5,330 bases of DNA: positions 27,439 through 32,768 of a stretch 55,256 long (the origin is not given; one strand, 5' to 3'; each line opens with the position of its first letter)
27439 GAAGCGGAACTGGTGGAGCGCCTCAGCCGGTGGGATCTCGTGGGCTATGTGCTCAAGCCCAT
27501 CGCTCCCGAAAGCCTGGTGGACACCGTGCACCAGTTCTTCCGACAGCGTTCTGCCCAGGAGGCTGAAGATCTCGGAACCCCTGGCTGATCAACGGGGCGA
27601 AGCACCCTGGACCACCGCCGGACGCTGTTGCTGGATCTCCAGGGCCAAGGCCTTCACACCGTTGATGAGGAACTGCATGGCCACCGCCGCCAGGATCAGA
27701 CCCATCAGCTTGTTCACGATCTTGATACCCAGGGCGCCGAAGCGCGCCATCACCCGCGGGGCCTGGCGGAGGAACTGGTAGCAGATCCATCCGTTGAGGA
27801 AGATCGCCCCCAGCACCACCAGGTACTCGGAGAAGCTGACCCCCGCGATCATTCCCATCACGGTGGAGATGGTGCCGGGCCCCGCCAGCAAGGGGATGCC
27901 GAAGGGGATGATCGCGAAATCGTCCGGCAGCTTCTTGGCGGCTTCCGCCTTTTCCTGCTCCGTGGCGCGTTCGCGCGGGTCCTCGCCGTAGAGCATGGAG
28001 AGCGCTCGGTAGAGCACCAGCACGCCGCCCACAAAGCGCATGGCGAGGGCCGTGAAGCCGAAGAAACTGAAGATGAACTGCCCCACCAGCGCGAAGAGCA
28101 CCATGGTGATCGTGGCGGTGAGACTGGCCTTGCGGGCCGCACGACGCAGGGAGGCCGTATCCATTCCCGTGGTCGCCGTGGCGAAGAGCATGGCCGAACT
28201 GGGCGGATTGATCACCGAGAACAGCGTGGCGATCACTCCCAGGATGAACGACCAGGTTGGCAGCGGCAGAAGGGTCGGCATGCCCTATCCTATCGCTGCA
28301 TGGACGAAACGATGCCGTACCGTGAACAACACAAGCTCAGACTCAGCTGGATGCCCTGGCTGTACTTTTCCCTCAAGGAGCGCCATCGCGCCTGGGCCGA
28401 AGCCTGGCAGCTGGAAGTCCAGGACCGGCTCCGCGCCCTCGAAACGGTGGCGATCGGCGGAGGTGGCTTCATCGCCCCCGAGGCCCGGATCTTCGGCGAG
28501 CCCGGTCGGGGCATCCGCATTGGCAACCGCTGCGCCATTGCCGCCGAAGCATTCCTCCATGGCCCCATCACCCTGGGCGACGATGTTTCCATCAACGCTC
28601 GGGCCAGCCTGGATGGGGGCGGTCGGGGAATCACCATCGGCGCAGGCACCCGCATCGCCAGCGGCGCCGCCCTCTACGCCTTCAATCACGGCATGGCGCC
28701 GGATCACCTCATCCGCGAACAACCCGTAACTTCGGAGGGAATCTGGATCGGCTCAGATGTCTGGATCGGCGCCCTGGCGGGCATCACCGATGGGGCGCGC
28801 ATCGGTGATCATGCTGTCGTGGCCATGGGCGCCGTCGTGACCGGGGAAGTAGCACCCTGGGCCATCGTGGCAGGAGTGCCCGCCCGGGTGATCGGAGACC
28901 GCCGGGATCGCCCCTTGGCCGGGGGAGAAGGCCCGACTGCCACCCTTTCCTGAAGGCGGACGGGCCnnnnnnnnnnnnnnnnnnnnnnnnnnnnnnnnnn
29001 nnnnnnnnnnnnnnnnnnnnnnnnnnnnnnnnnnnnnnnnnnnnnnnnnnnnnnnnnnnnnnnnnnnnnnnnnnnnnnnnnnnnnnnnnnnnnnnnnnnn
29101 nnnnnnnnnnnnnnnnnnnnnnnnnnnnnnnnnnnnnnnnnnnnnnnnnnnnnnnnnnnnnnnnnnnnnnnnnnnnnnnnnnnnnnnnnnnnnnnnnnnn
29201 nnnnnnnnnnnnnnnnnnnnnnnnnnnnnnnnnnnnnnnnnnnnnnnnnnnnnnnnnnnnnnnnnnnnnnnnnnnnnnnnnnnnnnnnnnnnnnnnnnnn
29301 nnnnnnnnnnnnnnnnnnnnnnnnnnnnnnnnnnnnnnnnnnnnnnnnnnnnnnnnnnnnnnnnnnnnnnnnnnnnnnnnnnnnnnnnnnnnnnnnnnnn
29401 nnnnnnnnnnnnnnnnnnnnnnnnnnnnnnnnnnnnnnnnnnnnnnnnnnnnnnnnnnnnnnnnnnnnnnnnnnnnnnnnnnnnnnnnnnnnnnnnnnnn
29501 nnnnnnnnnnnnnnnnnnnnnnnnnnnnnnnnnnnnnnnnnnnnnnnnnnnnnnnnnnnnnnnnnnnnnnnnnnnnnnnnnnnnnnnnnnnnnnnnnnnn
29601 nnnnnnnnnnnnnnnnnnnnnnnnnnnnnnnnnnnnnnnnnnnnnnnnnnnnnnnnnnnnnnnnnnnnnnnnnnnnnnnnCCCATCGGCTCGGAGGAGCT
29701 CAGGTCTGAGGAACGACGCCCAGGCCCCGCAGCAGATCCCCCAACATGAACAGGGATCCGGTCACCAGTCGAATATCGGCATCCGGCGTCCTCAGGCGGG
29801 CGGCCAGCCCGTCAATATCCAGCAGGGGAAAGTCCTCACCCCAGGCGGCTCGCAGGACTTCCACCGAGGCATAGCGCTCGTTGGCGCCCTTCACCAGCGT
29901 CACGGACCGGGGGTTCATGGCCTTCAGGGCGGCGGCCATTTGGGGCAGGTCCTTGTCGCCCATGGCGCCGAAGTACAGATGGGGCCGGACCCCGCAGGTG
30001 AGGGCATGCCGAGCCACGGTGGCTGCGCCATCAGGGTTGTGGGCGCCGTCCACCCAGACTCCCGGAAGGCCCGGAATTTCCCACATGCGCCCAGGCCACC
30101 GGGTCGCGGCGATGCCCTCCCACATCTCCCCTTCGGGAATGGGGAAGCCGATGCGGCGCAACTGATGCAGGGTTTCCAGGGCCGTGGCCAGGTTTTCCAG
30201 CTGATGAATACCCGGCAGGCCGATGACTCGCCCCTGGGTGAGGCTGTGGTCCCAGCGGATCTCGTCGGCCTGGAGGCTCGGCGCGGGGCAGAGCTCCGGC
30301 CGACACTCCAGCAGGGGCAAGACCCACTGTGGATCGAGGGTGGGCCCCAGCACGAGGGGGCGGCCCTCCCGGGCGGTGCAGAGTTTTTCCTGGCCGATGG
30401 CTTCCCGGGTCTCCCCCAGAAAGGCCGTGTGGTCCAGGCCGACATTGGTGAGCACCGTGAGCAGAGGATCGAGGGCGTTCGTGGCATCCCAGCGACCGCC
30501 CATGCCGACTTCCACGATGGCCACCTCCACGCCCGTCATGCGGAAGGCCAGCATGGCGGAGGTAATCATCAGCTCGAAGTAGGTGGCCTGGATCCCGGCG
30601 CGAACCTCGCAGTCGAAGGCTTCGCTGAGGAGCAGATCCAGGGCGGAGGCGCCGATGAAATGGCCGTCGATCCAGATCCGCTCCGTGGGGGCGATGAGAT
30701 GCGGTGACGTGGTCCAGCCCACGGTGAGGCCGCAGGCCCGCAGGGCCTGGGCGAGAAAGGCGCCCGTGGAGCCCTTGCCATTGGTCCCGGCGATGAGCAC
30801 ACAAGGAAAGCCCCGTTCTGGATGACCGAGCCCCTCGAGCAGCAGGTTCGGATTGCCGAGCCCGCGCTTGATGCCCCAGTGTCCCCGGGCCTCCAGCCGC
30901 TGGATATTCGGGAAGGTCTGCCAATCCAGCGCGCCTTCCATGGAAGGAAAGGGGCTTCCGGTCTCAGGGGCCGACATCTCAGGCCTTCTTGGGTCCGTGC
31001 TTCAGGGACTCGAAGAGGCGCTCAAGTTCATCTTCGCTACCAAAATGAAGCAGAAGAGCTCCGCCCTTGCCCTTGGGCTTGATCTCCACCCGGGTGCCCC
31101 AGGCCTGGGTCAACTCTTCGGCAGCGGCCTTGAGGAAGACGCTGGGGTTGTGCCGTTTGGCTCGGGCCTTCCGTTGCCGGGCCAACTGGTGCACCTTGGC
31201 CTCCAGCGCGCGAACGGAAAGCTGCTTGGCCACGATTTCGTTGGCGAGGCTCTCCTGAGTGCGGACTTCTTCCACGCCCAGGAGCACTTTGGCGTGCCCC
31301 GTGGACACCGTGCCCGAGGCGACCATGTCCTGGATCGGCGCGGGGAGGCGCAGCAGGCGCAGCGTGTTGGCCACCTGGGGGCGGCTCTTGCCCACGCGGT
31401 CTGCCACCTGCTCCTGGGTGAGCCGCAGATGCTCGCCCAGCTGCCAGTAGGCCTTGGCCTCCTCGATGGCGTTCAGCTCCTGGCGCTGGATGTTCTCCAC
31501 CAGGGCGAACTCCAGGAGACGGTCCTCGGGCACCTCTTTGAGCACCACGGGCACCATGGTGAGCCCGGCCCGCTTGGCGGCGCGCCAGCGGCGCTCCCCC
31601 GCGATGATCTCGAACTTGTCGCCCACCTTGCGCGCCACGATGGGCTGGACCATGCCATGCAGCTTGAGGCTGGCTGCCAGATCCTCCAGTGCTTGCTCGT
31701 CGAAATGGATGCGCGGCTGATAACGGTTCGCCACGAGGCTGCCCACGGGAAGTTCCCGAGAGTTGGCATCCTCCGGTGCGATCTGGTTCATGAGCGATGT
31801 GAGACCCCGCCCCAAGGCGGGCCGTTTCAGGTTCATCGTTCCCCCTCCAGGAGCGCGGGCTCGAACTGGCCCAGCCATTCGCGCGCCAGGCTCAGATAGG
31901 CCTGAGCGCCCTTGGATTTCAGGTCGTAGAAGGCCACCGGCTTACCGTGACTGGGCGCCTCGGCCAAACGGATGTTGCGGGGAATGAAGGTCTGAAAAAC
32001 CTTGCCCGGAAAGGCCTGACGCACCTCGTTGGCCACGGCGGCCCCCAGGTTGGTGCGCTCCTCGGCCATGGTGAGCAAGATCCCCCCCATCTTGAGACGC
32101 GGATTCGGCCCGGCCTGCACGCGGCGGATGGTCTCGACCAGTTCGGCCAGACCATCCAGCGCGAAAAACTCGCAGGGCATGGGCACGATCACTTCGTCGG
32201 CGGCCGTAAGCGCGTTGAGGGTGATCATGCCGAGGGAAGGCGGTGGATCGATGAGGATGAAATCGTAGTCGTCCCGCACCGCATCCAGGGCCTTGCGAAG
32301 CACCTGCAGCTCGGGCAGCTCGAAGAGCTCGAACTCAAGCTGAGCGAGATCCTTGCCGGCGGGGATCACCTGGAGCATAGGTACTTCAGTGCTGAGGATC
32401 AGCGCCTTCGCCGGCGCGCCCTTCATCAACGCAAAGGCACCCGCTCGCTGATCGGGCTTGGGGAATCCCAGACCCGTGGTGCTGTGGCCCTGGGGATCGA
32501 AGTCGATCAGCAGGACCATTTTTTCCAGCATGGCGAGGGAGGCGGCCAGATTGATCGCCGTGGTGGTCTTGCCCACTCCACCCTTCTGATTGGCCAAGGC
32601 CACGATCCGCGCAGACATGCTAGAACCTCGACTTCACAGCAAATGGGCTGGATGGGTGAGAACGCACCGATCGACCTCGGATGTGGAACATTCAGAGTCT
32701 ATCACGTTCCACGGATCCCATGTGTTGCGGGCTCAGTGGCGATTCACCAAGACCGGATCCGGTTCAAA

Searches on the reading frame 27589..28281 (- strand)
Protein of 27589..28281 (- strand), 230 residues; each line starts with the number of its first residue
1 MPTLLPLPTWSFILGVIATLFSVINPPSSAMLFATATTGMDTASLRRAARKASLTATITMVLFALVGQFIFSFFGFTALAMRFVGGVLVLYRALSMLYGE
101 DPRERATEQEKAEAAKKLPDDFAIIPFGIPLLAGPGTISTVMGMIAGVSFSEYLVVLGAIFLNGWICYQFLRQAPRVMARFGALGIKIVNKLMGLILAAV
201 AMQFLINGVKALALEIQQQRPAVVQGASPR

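Call 68: search_protein_families(library=pfam, proteins=[window:27589-28281:-], max_evalue=0.00001)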
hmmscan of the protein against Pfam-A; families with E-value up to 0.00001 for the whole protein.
window:27589-28281:- (230 aa): 1 family
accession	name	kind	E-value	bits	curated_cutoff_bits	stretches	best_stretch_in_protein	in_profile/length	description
PF01914.23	MarC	-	2.5e-44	151.6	23.9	1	10-211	1-201/203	MarC family integral membrane protein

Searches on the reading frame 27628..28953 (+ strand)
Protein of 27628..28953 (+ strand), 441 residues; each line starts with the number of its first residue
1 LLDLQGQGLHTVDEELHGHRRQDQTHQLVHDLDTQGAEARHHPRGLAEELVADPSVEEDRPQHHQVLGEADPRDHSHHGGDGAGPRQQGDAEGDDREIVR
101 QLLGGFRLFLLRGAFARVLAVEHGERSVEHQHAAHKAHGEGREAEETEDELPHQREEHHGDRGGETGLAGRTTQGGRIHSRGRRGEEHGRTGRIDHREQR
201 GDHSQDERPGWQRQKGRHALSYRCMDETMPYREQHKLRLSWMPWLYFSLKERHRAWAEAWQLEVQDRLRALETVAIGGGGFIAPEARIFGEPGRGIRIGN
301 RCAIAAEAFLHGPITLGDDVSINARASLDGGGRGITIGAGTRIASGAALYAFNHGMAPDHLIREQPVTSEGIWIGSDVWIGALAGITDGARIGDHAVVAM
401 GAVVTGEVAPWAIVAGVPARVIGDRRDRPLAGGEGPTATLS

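Call 38: search_protein_families(library=pfam, proteins=[window:27628-28953:+], max_evalue=0.00001)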
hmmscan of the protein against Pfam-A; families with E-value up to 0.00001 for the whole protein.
window:27628-28953:+ (441 aa): 2 families
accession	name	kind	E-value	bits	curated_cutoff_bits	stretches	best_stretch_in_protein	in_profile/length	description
PF00132.30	Hexapep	-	1.2e-13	50.5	27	1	372-406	2-36/36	Bacterial transferase hexapeptide (six repeats)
PF14602.12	Hexapep_2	-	4.3e-08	33.2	27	1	373-405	3-33/34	Hexapeptide repeat of succinyl-transferase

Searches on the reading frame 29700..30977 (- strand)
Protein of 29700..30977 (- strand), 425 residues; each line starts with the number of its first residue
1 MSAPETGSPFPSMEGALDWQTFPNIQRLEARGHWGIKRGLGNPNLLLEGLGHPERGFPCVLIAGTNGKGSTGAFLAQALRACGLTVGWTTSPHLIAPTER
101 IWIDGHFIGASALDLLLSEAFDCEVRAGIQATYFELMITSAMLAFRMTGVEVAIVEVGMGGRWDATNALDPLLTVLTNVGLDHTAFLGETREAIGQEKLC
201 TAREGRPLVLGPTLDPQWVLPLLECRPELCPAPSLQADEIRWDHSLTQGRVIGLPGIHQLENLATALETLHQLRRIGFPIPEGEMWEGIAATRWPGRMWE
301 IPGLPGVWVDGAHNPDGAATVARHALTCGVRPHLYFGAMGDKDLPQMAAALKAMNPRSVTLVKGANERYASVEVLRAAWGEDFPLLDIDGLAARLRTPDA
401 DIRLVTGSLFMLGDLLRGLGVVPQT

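Call 11: search_protein_families(library=pfam, proteins=[window:29700-30977:-], max_evalue=0.001)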
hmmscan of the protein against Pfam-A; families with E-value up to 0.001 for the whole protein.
window:29700-30977:- (425 aa): 2 families
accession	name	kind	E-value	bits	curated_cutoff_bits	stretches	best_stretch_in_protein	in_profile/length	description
PF08245.18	Mur_ligase_M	-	4e-08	33.9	24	1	62-198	1-106/200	Mur ligase middle domain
PF02875.26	Mur_ligase_C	-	5.8e-06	27.6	28.4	1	307-380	14-92/127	Mur ligase, glutamate ligase domain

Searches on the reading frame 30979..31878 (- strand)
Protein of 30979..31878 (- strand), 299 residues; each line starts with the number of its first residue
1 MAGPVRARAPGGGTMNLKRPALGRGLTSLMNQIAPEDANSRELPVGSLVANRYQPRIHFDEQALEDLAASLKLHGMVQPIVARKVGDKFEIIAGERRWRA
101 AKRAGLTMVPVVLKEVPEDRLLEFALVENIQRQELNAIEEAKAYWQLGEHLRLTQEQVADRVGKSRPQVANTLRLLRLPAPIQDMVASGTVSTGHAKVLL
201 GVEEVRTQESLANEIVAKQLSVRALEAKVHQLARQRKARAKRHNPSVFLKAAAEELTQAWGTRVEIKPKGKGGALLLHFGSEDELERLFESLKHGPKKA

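Call 11: search_protein_families(library=pfam, proteins=[window:30979-31878:-], max_evalue=0.001)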
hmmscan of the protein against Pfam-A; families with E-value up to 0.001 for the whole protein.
window:30979-31878:- (299 aa): 3 families
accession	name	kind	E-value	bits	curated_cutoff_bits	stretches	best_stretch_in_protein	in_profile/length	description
PF17762.8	HTH_ParB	-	8.5e-35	119.4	22.6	1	133-232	1-100/102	ParB HTH domain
PF02195.25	ParB_N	-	3.6e-32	110.7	26.3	1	41-131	4-95/95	ParB N-terminal domain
PF23552.2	ParB_C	-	7.7e-08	32.1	23.8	1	250-293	6-50/50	ParB dimerisation domain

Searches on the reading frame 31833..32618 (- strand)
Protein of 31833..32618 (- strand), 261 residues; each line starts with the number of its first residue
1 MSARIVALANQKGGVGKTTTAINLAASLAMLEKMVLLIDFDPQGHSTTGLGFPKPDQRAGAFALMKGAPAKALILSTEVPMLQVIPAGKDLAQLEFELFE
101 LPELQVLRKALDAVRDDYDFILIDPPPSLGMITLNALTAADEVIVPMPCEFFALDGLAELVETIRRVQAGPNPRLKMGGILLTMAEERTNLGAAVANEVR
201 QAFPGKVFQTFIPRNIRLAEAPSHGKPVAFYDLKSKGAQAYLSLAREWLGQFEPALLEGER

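Call 11: search_protein_families(library=pfam, proteins=[window:31833-32618:-], max_evalue=0.001)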
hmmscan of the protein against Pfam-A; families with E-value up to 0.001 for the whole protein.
window:31833-32618:- (261 aa): 7 families
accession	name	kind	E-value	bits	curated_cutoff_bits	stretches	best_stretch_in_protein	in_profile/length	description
PF13614.12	AAA_31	-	1.2e-54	185.4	27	1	4-177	2-177/177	AAA domain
PF01656.29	CbiA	-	2.1e-24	86.3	25.4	1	6-228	1-125/125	CobQ/CobB/MinD/ParA nucleotide binding domain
PF06564.18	CBP_BcsQ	-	2.1e-13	50.8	21.3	1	5-246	3-231/234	Cellulose biosynthesis protein BcsQ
PF09140.17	MipZ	-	9.5e-13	48.5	20.7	1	5-160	2-142/262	ATPase MipZ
PF10609.15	ParA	-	3.5e-11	43.4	27.1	1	4-153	4-150/246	NUBPL iron-transfer P-loop NTPase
PF00142.24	Fer4_NifH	-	1.3e-09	38.4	25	1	11-48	7-44/271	4Fe-4S iron sulfur cluster binding proteins, NifH/frxC family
PF02374.21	ArsA_ATPase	-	1.3e-05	25.1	24.3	1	11-42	8-39/305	Anion-transporting ATPase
